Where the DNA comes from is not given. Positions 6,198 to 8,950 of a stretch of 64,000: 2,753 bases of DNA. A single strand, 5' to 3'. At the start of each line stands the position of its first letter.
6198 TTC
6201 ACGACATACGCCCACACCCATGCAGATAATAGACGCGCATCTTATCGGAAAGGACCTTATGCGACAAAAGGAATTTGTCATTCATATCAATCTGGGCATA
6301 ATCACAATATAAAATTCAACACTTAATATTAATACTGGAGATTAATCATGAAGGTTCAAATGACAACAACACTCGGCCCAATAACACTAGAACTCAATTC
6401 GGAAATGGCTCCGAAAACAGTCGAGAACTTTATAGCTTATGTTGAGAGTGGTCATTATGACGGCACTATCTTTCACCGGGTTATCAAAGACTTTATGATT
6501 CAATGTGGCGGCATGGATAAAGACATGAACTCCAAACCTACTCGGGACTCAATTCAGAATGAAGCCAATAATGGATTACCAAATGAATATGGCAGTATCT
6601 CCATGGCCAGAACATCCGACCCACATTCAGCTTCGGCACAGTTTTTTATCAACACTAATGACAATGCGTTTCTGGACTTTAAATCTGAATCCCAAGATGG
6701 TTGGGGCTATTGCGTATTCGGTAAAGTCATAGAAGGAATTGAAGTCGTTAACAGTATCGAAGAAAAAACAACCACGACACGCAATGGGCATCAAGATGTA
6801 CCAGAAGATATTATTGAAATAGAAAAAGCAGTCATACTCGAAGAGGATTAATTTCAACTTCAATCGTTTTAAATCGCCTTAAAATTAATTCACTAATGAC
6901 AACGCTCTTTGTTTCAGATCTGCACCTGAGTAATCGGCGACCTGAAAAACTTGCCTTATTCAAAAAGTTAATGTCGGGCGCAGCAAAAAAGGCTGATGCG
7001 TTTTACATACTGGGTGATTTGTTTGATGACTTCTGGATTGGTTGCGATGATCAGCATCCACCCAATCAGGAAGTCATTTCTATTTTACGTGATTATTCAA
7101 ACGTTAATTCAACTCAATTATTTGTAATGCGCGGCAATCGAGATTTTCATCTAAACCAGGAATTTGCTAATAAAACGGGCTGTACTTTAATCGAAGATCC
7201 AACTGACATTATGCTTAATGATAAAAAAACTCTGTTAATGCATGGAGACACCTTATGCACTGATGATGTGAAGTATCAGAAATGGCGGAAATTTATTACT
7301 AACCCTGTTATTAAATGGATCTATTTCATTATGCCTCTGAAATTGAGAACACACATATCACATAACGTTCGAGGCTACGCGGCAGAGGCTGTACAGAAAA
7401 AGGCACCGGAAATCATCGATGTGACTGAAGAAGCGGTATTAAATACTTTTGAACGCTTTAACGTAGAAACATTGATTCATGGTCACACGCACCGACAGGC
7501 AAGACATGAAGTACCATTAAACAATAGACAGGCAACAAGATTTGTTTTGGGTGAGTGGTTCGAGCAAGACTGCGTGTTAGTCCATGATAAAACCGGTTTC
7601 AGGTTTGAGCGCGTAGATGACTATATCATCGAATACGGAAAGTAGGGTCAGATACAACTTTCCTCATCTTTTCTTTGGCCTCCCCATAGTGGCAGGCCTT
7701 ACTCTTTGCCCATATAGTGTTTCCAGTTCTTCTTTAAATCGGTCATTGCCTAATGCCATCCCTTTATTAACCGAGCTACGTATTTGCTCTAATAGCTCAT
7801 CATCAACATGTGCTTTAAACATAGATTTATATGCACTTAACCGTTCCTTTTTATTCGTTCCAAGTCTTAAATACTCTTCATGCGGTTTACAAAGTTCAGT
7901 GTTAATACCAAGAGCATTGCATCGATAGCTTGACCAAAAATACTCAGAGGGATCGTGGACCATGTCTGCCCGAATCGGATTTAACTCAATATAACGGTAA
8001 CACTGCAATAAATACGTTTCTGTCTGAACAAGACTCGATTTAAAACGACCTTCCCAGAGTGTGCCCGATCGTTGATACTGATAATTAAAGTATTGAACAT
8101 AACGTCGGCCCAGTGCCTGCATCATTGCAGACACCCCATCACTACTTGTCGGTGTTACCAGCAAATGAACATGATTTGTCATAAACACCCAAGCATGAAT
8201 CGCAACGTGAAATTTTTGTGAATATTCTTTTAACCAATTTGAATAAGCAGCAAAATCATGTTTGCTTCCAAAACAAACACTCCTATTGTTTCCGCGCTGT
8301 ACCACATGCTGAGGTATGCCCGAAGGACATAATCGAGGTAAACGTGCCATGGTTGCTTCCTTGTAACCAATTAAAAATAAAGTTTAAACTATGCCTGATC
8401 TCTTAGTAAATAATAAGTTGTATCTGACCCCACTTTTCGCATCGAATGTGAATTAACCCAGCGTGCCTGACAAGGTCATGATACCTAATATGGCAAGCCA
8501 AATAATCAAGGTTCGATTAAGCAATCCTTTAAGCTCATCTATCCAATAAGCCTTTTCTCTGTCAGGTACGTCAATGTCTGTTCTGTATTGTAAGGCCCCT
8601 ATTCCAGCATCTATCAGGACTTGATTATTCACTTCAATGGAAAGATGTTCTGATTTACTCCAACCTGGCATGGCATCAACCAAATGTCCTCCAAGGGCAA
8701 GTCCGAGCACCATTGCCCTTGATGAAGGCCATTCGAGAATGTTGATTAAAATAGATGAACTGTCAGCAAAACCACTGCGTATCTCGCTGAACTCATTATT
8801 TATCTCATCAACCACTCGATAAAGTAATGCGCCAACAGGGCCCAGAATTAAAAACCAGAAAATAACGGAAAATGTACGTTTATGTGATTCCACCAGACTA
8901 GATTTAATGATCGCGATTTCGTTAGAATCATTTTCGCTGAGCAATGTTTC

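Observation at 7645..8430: A 786-bp miniature RAYT-like element with perfect 16-bp terminal inverted repeats, inserted exactly at the lpxH stop codon.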

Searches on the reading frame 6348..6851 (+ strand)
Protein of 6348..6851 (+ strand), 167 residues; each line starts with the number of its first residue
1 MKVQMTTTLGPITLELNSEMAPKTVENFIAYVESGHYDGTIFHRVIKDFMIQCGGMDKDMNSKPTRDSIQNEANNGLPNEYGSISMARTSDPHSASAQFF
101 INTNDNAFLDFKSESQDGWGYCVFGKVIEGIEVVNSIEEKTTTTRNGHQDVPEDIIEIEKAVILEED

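Call 70: list_cluster_members(proteins=[P0001, P0003, window:6348-6851:+])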
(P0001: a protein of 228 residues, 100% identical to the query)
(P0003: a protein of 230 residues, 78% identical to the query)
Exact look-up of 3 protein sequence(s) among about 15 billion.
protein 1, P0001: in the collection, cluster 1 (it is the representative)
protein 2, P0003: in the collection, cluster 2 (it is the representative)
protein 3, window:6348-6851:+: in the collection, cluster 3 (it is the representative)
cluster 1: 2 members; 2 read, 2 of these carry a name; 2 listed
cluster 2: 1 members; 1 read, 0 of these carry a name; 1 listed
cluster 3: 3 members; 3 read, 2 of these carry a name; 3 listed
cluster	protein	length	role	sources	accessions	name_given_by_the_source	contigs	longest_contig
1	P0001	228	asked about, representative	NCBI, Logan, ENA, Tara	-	strand:- start:4639 stop:5325 length:687 start_codon:yes stop_codon:yes gene_type:complete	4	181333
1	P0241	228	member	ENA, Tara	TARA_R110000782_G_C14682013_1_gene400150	strand:+ start:110 stop:796 length:687 start_codon:yes stop_codon:yes gene_type:complete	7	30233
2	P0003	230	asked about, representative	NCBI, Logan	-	-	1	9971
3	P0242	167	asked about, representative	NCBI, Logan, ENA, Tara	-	strand:+ start:3323 stop:3826 length:504 start_codon:yes stop_codon:yes gene_type:complete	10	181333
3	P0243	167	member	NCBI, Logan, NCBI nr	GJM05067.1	MAG: peptidyl-prolyl cis-trans isomerase [marine bacterium B5-7]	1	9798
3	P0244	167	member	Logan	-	-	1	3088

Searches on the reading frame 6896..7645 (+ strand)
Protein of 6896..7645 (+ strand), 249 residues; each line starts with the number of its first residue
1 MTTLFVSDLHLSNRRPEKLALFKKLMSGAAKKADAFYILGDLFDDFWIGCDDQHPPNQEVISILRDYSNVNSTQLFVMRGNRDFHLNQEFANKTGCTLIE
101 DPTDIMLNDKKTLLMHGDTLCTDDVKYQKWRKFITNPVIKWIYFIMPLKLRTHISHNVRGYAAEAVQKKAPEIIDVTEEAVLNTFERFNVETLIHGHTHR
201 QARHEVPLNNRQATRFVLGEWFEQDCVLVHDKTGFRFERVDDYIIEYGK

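Call 5: search_protein_families(library=pfam, proteins=[window:6896-7645:+])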
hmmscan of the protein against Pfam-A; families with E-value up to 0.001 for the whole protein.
window:6896-7645:+ (249 aa): 2 families
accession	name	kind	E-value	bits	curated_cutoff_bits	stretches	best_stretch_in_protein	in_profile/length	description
PF00149.33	Metallophos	-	2.7e-12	48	21.5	1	1-200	1-190/191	Calcineurin-like phosphoesterase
PF12850.12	Metallophos_2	-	5e-07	30.3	27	1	1-122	1-91/154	Calcineurin-like phosphoesterase superfamily domain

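Call 6: search_protein_families(library=ncbifam, proteins=[window:6896-7645:+])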
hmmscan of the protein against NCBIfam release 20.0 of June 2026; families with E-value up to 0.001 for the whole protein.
window:6896-7645:+ (249 aa): 4 families
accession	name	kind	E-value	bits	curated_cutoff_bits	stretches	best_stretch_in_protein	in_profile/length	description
NF003743.0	PRK05340.1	equivalog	8.2e-80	267.5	134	1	1-240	2-239/242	UDP-2,3-diacylglucosamine diphosphatase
TIGR01854.1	lipid_A_lpxH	equivalog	2.3e-74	249.6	190.35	1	3-233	1-229/231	UDP-2,3-diacylglucosamine diphosphatase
NF006988.0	PRK09453.1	equivalog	0.00014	21.7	117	0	1-126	1-114/183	phosphodiesterase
TIGR00040.1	yfcE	subfamily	0.00016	21.7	56.25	0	1-118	1-87/158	YfcE family phosphodiesterase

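Call 41: find_homologous_proteins(query=window:6896-7645:+, max_evalue=1e-40)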
Query window:6896-7645:+ (249 aa): 6292 proteins with E <= 1e-40 among 8000 candidates; the best 120 are listed.
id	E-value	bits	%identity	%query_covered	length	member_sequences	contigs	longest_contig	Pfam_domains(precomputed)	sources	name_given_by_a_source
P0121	7.8e-153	525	100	90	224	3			PF00149.34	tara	tara:strand:+ start:2046 stop:2720 length:675 start_codon:yes stop_codon:yes gene_type:complete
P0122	4.3e-144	496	87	99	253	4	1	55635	PF12850.13,PF00149.34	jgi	jgi:UDP-2,3-diacylglucosamine hydrolase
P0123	5.2e-143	493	85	99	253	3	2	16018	PF12850.13,PF00149.34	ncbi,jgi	ncbi:MAG: UDP-2,3-diacylglucosamine hydrolase [Gammaproteobacteria bacterium]|jgi:UDP-2,3-diacylgluc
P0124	4.2e-142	490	85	99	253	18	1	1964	PF12850.13,PF00149.34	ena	-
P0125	4.3e-141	486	85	99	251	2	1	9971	PF12850.13,PF00149.34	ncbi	-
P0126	6.3e-135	466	81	99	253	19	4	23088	PF12850.13,PF00149.34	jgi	jgi:UDP-2,3-diacylglucosamine hydrolase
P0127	9.6e-134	462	79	99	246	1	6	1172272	PF12850.13,PF00149.34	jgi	jgi:UDP-2,3-diacylglucosamine hydrolase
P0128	2.6e-132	458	80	98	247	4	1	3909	PF12850.13,PF00149.34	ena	-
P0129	1.1e-130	452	78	98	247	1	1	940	PF12850.13,PF00149.34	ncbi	-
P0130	1.5e-130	452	76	98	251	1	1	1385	PF12850.13,PF00149.34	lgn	-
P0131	2.2e-130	451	77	99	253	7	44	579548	PF12850.13,PF00149.34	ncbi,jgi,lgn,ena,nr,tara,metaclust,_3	ncbi:MAG: UDP-2,3-diacylglucosamine diphosphatase [Legionellales bacterium]|nr:UDP-2,3-diacylglucosa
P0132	1.5e-129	449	77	98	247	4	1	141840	PF12850.13,PF00149.34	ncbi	-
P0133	3.8e-129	447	78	98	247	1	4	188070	PF12850.13,PF00149.34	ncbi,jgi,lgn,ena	jgi:UDP-2,3-diacylglucosamine hydrolase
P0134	1.8e-126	439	76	98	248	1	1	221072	PF12850.13,PF00149.34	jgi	jgi:UDP-2,3-diacylglucosamine hydrolase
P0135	2.5e-126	438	77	98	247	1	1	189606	PF12850.13,PF00149.34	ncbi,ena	-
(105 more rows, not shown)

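Call 42: find_encoding_contigs(protein=P0122, flank=4000, max_places=2)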
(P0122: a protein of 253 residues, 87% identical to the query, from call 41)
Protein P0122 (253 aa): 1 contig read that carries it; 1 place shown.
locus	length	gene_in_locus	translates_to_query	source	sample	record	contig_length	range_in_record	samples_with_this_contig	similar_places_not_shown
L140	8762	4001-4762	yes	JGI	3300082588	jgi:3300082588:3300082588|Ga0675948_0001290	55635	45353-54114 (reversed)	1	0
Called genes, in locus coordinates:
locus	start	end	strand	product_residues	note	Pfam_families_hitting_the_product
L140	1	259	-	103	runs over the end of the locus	PF01381:HTH_3 (weak)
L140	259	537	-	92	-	PF05015:HigB-like_toxin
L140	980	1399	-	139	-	PF11645:PDDEXK_5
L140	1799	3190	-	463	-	PF01406:tRNA-synt_1e, PF00133:tRNA-synt_1 (weak), PF01921:tRNA-synt_1f (weak), PF09334:tRNA-synt_1g (weak), PF09190:DALR_2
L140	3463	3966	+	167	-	PF00160:Pro_isomerase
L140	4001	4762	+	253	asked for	PF00149:Metallophos, PF12850:Metallophos_2 (faint)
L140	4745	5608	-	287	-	PF03186:CobD_Cbib, PF17113:AmpE (weak)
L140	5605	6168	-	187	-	PF01510:Amidase_2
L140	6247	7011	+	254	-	PF13230:GATase_4, PF13522:GATase_6 (weak)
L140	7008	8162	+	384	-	PF12867:DinB_2, PF03781:FGE-sulfatase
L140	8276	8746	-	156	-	-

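Call 43: find_encoding_contigs(protein=P0123, flank=4000, max_places=2)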
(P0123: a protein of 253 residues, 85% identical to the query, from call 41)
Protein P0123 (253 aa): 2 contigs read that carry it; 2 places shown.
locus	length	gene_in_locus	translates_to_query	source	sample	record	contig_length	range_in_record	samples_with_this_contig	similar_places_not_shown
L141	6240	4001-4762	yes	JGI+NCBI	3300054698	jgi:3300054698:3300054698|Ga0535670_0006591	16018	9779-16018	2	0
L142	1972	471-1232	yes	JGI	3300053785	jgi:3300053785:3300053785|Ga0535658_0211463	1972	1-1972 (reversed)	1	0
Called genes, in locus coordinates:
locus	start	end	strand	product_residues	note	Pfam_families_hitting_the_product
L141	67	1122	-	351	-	PF00072:Response_reg, PF00211:Guanylate_cyc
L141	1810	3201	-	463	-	PF01406:tRNA-synt_1e, PF00133:tRNA-synt_1 (weak), PF01921:tRNA-synt_1f (weak), PF09334:tRNA-synt_1g (weak), PF09190:DALR_2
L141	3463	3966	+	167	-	PF00160:Pro_isomerase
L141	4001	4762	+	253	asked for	PF00149:Metallophos, PF12850:Metallophos_2 (faint)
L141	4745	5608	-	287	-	PF03186:CobD_Cbib, PF17113:AmpE (weak)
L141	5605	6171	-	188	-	PF01510:Amidase_2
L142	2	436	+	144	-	?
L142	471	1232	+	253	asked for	PF00149:Metallophos, PF12850:Metallophos_2 (faint)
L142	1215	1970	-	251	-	?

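Call 44: find_encoding_contigs(protein=P0126, flank=4000, max_places=2)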
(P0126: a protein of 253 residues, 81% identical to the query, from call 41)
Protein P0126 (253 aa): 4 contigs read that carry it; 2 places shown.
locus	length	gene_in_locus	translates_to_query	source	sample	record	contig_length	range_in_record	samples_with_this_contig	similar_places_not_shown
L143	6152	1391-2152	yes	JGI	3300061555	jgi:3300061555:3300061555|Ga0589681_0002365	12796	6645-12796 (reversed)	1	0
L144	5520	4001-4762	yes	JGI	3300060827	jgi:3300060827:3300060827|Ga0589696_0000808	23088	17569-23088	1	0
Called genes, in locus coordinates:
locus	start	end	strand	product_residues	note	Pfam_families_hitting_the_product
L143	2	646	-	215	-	?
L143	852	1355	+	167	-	PF00160:Pro_isomerase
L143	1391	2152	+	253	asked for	PF00149:Metallophos, PF12850:Metallophos_2 (faint)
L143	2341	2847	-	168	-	PF03186:CobD_Cbib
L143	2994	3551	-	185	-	PF01510:Amidase_2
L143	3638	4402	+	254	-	PF13230:GATase_4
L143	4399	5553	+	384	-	PF12867:DinB_2 (weak), PF03781:FGE-sulfatase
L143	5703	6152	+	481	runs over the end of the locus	PF01235:Na_Ala_symp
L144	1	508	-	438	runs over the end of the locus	PF05697:Trigger_N, PF00254:FKBP_C, PF05698:Trigger_C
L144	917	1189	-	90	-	-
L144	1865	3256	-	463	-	PF01406:tRNA-synt_1e, PF00133:tRNA-synt_1 (faint), PF09334:tRNA-synt_1g (weak), PF01921:tRNA-synt_1f (weak), PF09190:DALR_2, PF23493:CysS_C (faint)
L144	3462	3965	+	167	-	PF00160:Pro_isomerase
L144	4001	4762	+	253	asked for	PF00149:Metallophos, PF12850:Metallophos_2 (faint)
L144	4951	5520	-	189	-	?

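Call 45: find_encoding_contigs(protein=P0127, flank=4000, max_places=2)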
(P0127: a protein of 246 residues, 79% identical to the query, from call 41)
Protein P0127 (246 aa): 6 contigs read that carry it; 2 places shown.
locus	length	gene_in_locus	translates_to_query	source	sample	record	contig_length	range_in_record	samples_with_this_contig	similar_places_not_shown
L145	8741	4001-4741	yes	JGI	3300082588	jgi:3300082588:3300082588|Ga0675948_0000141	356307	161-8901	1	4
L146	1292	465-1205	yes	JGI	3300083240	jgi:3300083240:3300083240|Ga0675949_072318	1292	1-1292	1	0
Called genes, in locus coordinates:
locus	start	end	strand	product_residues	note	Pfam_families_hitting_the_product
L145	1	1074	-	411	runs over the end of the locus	?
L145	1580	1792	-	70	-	-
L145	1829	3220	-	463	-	PF01406:tRNA-synt_1e, PF01921:tRNA-synt_1f (faint), PF00133:tRNA-synt_1 (weak), PF09334:tRNA-synt_1g (weak), PF09190:DALR_2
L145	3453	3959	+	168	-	PF00160:Pro_isomerase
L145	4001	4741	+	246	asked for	PF00149:Metallophos, PF12850:Metallophos_2 (faint)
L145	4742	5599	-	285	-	PF03186:CobD_Cbib, PF17113:AmpE (weak)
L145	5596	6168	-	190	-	PF01510:Amidase_2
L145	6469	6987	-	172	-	PF12796:Ank_2, PF13606:Ank_3 (faint), PF13637:Ank_4 (weak), PF13857:Ank_5, PF00023:Ank (weak)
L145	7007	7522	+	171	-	PF13650:Asp_protease_2, PF13975:gag-asp_proteas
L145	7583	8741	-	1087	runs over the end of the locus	PF02310:B12-binding, PF03308:MeaB, PF02492:cobW (weak), PF01642:MM_CoA_mutase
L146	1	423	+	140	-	?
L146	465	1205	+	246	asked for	PF00149:Metallophos, PF12850:Metallophos_2 (faint)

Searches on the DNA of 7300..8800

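Call 32: search_rna_families(source=window, start=7300, end=8800, threshold=evalue, max_evalue=1)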
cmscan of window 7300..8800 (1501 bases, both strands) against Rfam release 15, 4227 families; matches with E-value up to 1: 0.
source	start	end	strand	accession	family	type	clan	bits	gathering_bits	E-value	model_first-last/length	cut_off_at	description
